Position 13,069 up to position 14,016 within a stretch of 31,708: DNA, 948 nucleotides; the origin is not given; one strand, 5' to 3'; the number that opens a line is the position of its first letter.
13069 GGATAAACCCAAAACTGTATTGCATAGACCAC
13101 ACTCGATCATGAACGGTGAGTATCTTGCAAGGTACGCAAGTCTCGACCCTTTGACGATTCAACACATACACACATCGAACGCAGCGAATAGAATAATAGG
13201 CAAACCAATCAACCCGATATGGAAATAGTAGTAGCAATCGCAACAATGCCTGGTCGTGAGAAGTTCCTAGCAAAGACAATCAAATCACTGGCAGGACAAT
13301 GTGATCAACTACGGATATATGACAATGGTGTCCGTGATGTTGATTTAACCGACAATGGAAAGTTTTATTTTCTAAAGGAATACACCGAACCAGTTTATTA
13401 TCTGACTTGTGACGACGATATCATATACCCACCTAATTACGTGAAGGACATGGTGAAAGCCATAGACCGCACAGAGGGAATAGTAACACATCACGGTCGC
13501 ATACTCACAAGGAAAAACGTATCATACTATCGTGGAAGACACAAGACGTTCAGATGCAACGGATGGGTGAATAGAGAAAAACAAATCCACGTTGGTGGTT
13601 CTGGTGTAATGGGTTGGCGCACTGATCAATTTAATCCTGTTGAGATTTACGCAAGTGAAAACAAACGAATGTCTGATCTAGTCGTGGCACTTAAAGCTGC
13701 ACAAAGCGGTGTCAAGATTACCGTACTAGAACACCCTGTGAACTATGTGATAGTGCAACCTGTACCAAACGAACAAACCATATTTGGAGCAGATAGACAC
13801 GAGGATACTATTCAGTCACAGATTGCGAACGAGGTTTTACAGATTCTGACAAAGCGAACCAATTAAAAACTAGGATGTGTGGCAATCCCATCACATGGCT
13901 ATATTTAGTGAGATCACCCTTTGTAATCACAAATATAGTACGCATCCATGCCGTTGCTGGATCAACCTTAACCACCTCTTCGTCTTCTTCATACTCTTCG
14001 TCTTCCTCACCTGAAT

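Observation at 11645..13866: Secreted protein plus three glycosyltransferases between the tail and head modules of a phage with no visible lysogeny genes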

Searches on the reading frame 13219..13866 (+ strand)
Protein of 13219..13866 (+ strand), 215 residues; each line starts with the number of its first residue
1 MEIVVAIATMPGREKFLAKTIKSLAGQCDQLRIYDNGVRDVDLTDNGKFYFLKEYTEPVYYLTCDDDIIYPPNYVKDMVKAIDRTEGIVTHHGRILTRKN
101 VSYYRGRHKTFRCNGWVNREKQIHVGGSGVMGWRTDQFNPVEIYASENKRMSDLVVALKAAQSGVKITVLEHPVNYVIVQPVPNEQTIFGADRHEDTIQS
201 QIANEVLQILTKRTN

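Call 4: search_protein_families(library=pfam, proteins=[window:13219-13866:+], max_evalue=0.1)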
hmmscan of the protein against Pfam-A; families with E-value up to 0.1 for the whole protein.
window:13219-13866:+ (215 aa): 3 families
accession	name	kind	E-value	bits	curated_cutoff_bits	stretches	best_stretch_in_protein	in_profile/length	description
PF00535.33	Glycos_transf_2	-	0.00017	22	23.3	1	60-109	81-130/168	Glycosyl transferase family 2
PF13506.12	Glyco_transf_21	-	0.00025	21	21.7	1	60-174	33-151/174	Glycosyl transferase family 21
PF04666.19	MGAT4_cons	-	0.078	12.3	51.5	0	47-84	140-179/280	MGAT4 conserved region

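Call 6: search_protein_families(library=phrogs, proteins=[window:13219-13866:+], max_evalue=0.01)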
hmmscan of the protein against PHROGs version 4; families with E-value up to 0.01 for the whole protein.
window:13219-13866:+ (215 aa): 0 families

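Call 10: find_related_loci(query=window:13219-13866:+, collection=viral_contigs, flank=10000)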
Query window:13219-13866:+ (215 aa) in viral_contigs; peptide patterns used: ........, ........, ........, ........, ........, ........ (x = any residue, [..] = any of these).
24 stretches matched a pattern; 2 encode a relative of the query (tblastn E <= 1e-3); 2 distinct loci.
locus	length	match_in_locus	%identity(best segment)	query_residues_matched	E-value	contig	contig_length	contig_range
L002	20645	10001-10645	68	1-215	2e-101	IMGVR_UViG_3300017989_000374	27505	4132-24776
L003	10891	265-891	60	1-209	6e-85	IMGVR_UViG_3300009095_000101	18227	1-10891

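Call 19: find_homologous_proteins(query=window:13219-13866:+)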
Query window:13219-13866:+ (215 aa): 177 proteins with E <= 0.001 among 295 candidates; the best 120 are listed.
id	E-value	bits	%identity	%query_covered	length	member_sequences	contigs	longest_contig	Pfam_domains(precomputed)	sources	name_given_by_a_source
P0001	3.8e-142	489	100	100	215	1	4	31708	-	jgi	-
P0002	1.6e-116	405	82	100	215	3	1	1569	-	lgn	-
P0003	3.3e-113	395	81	98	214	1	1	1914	-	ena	-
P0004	1.7e-105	369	75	99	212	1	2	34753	-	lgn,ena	-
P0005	2.4e-93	330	68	100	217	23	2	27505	-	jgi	-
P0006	3.5e-91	323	66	99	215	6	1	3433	-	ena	-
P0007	1.2e-79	285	61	100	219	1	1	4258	-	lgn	-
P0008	2.3e-77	277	60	97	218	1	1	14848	-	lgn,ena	-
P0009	2.4e-75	271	58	96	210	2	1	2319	-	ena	-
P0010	2.6e-75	271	59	96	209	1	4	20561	-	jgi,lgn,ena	jgi:glycosyltransferase involved in cell wall biosynthesis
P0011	2.2e-73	264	58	100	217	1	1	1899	PF00535.33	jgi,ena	jgi:hypothetical protein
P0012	3.4e-73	264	60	98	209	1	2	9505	PF00535.33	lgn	-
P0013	5.9e-73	263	57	98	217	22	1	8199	-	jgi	-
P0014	7.8e-73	263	56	97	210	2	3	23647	PF00535.33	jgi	jgi:hypothetical protein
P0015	1.0e-72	262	59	100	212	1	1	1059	-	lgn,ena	-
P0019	4.4e-70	254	56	97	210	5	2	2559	PF00535.33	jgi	jgi:hypothetical protein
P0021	2.3e-69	251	57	97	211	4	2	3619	PF00535.33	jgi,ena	jgi:hypothetical protein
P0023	2.1e-68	248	55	97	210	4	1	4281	PF00535.33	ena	-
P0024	2.5e-67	245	56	97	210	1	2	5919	PF00535.33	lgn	-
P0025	3.1e-67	244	54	100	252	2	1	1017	PF00535.33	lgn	-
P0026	1.0e-66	243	56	97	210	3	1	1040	PF00535.33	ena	-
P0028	6.4e-65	237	55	97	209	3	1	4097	PF00535.33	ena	-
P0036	9.1e-59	217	52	97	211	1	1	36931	PF00535.33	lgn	-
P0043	1.9e-55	206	49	97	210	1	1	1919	PF00535.33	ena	-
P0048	2.8e-53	199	46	97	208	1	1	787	PF00535.33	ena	-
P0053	1.4e-50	190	45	97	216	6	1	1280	PF00535.33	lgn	-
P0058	1.3e-49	187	44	99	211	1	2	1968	PF00535.33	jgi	-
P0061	3.1e-49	186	45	97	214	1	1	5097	PF00535.33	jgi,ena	-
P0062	4.2e-49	185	47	96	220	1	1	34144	PF00535.33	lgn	-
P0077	4.3e-47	179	44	97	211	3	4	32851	PF00535.33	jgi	-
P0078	4.3e-47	179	46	99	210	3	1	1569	PF00535.33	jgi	jgi:hypothetical protein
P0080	7.0e-47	178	44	99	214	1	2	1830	PF00535.33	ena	-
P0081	1.3e-46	177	45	96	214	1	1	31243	PF00535.33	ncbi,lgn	-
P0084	2.4e-46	176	44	97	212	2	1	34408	-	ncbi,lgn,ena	-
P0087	3.5e-46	176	43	99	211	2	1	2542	PF00535.33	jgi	jgi:glycosyltransferase involved in cell wall biosynthesis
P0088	3.5e-46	176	42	96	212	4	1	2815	PF00535.33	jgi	jgi:hypothetical protein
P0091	5.2e-46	175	44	97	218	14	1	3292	PF00535.33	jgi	jgi:hypothetical protein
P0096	3.0e-45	173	42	97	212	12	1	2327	PF00535.33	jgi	-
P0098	3.8e-45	172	44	100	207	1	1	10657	PF00535.33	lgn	-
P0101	8.9e-45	171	41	97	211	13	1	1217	PF00535.33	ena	-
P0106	7.0e-44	168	43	97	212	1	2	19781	PF00535.33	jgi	-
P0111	1.1e-43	167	43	94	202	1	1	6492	PF00535.33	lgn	-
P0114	5.6e-43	165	42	99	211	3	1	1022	PF00535.33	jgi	jgi:glycosyltransferase involved in cell wall biosynthesis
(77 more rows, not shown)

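Call 20: find_encoding_contigs(protein=P0084, flank=10000, max_places=2)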
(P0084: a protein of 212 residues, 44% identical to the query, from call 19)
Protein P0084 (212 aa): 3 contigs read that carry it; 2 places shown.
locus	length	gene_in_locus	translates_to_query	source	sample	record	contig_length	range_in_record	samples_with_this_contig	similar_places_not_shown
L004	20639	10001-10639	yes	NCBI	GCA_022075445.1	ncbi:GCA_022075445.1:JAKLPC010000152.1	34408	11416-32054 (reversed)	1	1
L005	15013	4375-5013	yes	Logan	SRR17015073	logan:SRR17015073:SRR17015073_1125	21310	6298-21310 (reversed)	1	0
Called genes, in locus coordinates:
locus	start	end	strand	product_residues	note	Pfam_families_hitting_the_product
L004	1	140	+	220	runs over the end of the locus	PF00145:DNA_methylase (weak)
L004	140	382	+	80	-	-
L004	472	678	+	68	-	-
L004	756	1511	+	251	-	PF02739:5_3_exonuc_N, PF01367:5_3_exonuc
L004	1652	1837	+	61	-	-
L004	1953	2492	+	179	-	PF05766:NinG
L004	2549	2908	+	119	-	-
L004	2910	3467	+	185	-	-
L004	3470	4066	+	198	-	PF04404:ERF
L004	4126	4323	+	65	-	-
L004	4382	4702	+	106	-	-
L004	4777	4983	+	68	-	-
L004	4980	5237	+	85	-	-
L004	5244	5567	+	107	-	PF11325:DUF3127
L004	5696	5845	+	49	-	-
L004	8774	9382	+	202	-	PF13641:Glyco_tranf_2_3 (weak), PF00535:Glycos_transf_2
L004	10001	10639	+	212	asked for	-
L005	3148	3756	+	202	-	PF13641:Glyco_tranf_2_3 (weak), PF00535:Glycos_transf_2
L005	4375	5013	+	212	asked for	-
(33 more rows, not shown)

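Call 21: find_encoding_contigs(protein=P0081, flank=10000, max_places=2)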
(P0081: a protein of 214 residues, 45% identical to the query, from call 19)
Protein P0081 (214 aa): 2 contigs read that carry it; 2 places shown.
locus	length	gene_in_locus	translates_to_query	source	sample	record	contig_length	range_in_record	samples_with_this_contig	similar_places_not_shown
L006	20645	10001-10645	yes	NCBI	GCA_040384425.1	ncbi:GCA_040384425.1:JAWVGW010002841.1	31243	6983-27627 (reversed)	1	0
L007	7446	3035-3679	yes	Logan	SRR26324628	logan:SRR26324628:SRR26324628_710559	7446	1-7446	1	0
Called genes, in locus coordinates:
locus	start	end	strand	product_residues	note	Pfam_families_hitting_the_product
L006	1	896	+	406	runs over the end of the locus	PF14550:Peptidase_S78_2 (weak)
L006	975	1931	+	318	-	-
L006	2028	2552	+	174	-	-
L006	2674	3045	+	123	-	-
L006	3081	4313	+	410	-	PF04860:Phage_portal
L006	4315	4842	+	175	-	PF20459:DUF6712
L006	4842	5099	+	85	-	-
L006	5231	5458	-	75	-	-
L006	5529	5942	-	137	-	PF13489:Methyltransf_23 (weak)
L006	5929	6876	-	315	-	-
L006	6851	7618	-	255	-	PF00535:Glycos_transf_2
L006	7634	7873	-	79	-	-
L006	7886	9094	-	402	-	-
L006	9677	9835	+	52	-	-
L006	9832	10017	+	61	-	-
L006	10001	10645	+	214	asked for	PF00535:Glycos_transf_2 (faint)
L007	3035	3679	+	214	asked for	PF00535:Glycos_transf_2 (faint)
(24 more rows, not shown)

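Call 29: search_solved_structures(query=A1, max_evalue=1, show_alignments=2)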
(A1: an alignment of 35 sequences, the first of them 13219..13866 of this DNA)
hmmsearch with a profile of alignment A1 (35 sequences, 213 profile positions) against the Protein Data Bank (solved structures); distinct sequences matched with E-value up to 1: 3.
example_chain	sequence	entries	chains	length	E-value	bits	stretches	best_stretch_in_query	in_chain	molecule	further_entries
8viw_A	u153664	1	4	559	9e-35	123.1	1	3-202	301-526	Heparosan synthase B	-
8vh7_A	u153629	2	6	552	9.3e-35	123.1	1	3-202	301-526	Heparosan synthase B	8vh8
5z8b_A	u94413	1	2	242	4.2e-21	78.4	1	1-188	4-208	KfiA protein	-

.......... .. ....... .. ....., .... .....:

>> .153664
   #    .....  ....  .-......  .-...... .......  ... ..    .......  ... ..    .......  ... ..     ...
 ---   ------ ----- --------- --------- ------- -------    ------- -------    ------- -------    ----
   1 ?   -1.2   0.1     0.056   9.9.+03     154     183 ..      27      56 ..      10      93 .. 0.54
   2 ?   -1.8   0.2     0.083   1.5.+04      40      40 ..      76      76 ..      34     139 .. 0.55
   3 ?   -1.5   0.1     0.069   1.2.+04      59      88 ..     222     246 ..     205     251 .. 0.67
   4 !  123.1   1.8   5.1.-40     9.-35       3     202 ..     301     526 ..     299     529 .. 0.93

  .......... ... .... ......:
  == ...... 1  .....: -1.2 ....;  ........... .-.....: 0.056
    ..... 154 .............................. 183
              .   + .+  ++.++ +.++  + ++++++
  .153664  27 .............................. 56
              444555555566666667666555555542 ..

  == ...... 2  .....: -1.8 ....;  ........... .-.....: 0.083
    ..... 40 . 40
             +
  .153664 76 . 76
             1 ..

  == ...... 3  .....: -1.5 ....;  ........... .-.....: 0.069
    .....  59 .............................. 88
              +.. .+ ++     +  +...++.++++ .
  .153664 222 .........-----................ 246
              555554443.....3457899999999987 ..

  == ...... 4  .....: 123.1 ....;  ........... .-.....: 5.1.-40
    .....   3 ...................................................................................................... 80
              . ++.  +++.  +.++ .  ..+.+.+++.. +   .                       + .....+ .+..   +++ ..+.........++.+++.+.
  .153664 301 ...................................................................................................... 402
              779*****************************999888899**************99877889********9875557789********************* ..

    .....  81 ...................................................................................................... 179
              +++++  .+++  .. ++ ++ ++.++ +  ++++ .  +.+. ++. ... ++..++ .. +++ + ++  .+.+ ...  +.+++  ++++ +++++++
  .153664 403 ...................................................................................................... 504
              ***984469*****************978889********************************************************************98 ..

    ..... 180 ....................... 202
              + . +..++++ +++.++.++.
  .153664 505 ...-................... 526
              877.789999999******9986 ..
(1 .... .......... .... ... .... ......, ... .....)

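Call 32: find_related_loci(query=A1, collection=viral_contigs, flank=10000)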
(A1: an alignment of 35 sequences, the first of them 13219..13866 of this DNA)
Query A1 (215 aa) in viral_contigs; peptide patterns used: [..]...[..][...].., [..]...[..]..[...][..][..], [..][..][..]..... (x = any residue, [..] = any of these).
393 stretches matched a pattern; 348 encode a relative of the query (tblastn E <= 1e-3); the best 80 are kept; 80 distinct loci.
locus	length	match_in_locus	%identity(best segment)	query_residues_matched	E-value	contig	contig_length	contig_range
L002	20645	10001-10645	68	1-215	5e-100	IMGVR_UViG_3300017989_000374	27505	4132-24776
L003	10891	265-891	60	1-209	2e-83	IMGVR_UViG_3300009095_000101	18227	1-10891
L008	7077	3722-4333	53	4-209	8e-68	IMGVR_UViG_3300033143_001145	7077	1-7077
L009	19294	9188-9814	52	1-210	4e-68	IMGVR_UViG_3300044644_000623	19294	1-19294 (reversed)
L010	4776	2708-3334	49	1-209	1e-62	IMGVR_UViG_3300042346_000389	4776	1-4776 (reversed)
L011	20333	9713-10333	47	1-208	4e-62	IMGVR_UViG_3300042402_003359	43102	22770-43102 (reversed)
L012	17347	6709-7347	46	1-213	4e-62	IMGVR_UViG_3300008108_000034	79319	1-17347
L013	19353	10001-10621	47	1-208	4e-62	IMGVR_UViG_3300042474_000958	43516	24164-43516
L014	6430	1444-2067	48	1-209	1e-61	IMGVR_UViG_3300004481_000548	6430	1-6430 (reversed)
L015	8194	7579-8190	49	1-206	1e-61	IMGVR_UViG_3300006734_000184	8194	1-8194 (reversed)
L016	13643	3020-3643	46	1-209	2e-61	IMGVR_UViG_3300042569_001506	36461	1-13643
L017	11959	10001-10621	48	1-209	5e-61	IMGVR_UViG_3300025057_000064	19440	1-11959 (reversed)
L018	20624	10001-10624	46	1-209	8e-61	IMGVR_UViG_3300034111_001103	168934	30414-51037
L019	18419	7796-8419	46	1-209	8e-61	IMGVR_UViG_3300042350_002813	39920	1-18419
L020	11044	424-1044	46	1-208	2e-59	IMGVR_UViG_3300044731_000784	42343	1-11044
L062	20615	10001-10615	40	1-208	4e-44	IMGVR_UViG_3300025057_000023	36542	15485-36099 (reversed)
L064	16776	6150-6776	52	1-210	4e-68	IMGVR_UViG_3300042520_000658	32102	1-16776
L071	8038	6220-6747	45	3-180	4e-43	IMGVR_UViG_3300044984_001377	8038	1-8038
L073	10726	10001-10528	45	3-180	4e-43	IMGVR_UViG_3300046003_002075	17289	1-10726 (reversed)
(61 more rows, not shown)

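Call 35: find_related_loci(query=A1, collection=genome_contigs, flank=10000)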
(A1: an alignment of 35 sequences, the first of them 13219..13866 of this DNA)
Query A1 (215 aa) in genome_contigs; peptide patterns used: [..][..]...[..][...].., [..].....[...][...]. (x = any residue, [..] = any of these).
172 stretches matched a pattern; 79 encode a relative of the query (tblastn E <= 1e-3); 78 distinct loci.
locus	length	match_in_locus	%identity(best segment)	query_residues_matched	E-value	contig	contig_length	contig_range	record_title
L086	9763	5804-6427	43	3-209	3e-53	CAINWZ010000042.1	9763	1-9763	MAG: uncultured Bacteroidetes bacterium isolate Kiruna3_bin-2952 genome assembly, contig: bin-2952:042/176, whole genome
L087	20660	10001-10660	30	3-202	2e-31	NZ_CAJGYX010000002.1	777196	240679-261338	Psychrobacter cibarius isolate Psychrobacter cibarius JG-220, whole genome shotgun sequence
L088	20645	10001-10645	30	8-202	3e-30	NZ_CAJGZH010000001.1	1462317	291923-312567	Psychrobacter glacincola isolate Psychrobacter glacincola 1447, whole genome shotgun sequence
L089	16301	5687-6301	37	7-207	5e-30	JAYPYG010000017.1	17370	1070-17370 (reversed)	MAG: Candidatus Neomarinimicrobiota bacterium isolate 139587_S188_maxbin_bins.tsv.079 NODE_3305_length_17370_cov_69.4137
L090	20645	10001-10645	33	3-207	1e-27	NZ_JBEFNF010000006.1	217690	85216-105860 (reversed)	Salicola sp. Rm-C-2C1-2 N3_6, whole genome shotgun sequence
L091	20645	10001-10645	33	3-207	3e-27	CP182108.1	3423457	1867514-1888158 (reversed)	Halomonadaceae bacterium KBTZ08 chromosome, complete genome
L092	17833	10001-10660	32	3-208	1e-26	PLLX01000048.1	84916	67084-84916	MAG: Bacteroidales bacterium isolate fen_983 73.20120800_E3S.44_contig_3947, whole genome shotgun sequence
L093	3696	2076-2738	31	3-206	7e-26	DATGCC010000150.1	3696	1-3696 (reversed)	MAG TPA_asm: Rhodothermales bacterium isolate SMAG_U9638 k141_243840, whole genome shotgun sequence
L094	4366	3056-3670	32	1-197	8e-23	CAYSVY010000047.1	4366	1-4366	MAG TPA_asm: uncultured Flavobacteriaceae bacterium isolate SRP342821_co1_58 genome assembly, contig: NODE_19943_length_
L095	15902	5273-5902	29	2-197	4e-22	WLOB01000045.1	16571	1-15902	MAG: Actinomycetota bacterium isolate UFOp-RH-23may17-358 RH-23may17-358-c45, whole genome shotgun sequence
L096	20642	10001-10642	29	5-202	3e-21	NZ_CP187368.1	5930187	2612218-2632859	Rubrivivax sp. RP6-9 chromosome, complete genome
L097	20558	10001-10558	29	3-172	6e-21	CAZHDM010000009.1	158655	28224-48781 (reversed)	MAG TPA_asm: uncultured Flavipsychrobacter sp. isolate binchicken_co237_91 genome assembly, contig: NODE_95_length_15865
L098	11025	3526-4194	27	3-208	4e-20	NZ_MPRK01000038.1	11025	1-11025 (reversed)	Solemya elarraichensis gill symbiont voucher Malacology 379147 isolate Se-Cadez Selarraichensis_sym_scaffold37, whole ge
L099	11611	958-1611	28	4-204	4e-20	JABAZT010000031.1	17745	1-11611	MAG: Candidatus Gracilibacteria bacterium isolate HE327_NSB042 NODE_4164_length_17745_cov_4.712323, whole genome shotgun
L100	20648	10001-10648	26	2-204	9e-20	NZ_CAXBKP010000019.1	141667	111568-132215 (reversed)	MAG: uncultured Gimesia sp. isolate ERR2762125_binner123_Refined_36 ERZ3421902.79, whole genome shotgun sequence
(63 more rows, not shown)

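Call 44: predict_structure(alignment_id=A1)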
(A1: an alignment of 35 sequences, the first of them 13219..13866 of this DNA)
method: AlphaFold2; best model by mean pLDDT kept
length: 215 residues; sequences in the alignment: 35
mean_pLDDT: 96.1   pTM: 0.92
mean pLDDT of the five models: 96.1, 95.8, 95.5, 95.3, 95.3
residues with pLDDT >= 90: 202; 70-90: 11; 50-70: 1; < 50: 1
segments of 3 or more residues with pLDDT < 50: none
pLDDT, mean of each block of 10 residues (from residue 1): 98 97 98 97 96 97 98 98 98 97 95 97 98 98 94 97 98 98 90 92 97 73
secondary structure, 60 per line:
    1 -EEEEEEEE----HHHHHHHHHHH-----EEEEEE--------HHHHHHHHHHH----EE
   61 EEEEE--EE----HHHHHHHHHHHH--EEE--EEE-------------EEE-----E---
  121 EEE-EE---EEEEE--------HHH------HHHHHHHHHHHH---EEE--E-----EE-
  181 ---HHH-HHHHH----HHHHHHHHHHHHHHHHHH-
elements in order: E2-9 H14-24 E30-35 H44-54 E59-65 H74-85 E88-90 E93-95 E109-111 E121-123 E130-134 H152-163 E167-169 H188-192 H197-214

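Call 45: search_dna_similar(query=window:13219-13866:+, collection=phages, mode=protein, max_rows=30, max_evalue=0.001)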
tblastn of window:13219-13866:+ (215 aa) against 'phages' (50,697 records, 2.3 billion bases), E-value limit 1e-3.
No match.

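Call 49: fold_search(model_id=the predicted structure, library=pdb)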
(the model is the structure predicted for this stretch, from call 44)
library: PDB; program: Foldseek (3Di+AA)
matches with E <= 10: 1079; with E <= 0.001: 110
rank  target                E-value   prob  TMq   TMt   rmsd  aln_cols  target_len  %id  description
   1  8viw_A                1.2e-16  1.00  0.87  0.35   2.5       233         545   24  Cryo-EM structure of heparosan synthase 2 from Pasteurella multocida with polysaccharide in the GlcNAc-T active site (released 2024-07-24)
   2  8vh8_C                3.0e-16  1.00  0.75  0.32   4.2       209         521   23  Crystal structure of heparosan synthase 2 from Pasteurella multocida at 2.85 A (released 2024-09-04)
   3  8vh7_B                3.4e-16  1.00  0.75  0.32   4.8       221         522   22  Crystal structure of heparosan synthase 2 from Pasteurella multocida at 1.98 A (released 2024-07-24)
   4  8vh7_A                6.3e-16  1.00  0.80  0.34   3.2       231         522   23  Crystal structure of heparosan synthase 2 from Pasteurella multocida at 1.98 A (released 2024-07-24)
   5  8vh8_B                9.3e-16  1.00  0.77  0.32   3.1       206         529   24  Crystal structure of heparosan synthase 2 from Pasteurella multocida at 2.85 A (released 2024-09-04)
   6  8vh8_D                1.1e-15  1.00  0.79  0.33   2.9       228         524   23  Crystal structure of heparosan synthase 2 from Pasteurella multocida at 2.85 A (released 2024-09-04)
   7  8vh8_A                1.2e-15  1.00  0.75  0.32   3.1       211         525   23  Crystal structure of heparosan synthase 2 from Pasteurella multocida at 2.85 A (released 2024-09-04)
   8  5z8b_A                1.2e-14  1.00  0.72  0.74   3.0       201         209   23  Truncated N-acetylglucosaminyl transferase KfiA from E. coli K5 strain apo form (released 2019-02-06)
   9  5z8b_B                1.4e-14  1.00  0.73  0.77   3.3       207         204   24  Truncated N-acetylglucosaminyl transferase KfiA from E. coli K5 strain apo form (released 2019-02-06)
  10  1on6_A                2.7e-06  1.00  0.62  0.54   6.4       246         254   12  Crystal structure of mouse alpha-1,4-N-acetylhexosaminotransferase (EXTL2) in complex with UDPGlcNAc (released 2003-04-22)
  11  7uqy_A                4.8e-06  1.00  0.44  0.19   5.7       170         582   14  Cryo-EM structure of the human Exostosin-1 and Exostosin-2 heterodimer in complex with UDP-GlcA (released 2022-09-28)
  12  1omz_A                9.0e-06  1.00  0.61  0.53   5.6       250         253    9  crystal structure of mouse alpha-1,4-N-acetylhexosaminyltransferase (EXTL2) in complex with UDPGalNAc (released 2003-04-22)
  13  1omx_B                1.1e-05  1.00  0.57  0.50   6.0       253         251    9  Crystal structure of mouse alpha-1,4-N-acetylhexosaminyltransferase (EXTL2) (released 2003-04-22)
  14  1on6_B                1.2e-05  1.00  0.58  0.50   7.5       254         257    9  Crystal structure of mouse alpha-1,4-N-acetylhexosaminotransferase (EXTL2) in complex with UDPGlcNAc (released 2003-04-22)
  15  9omh_D                1.3e-05  1.00  0.49  0.40   9.1       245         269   14  WrtF fucosyltransferase - Apo (released 2025-10-29)
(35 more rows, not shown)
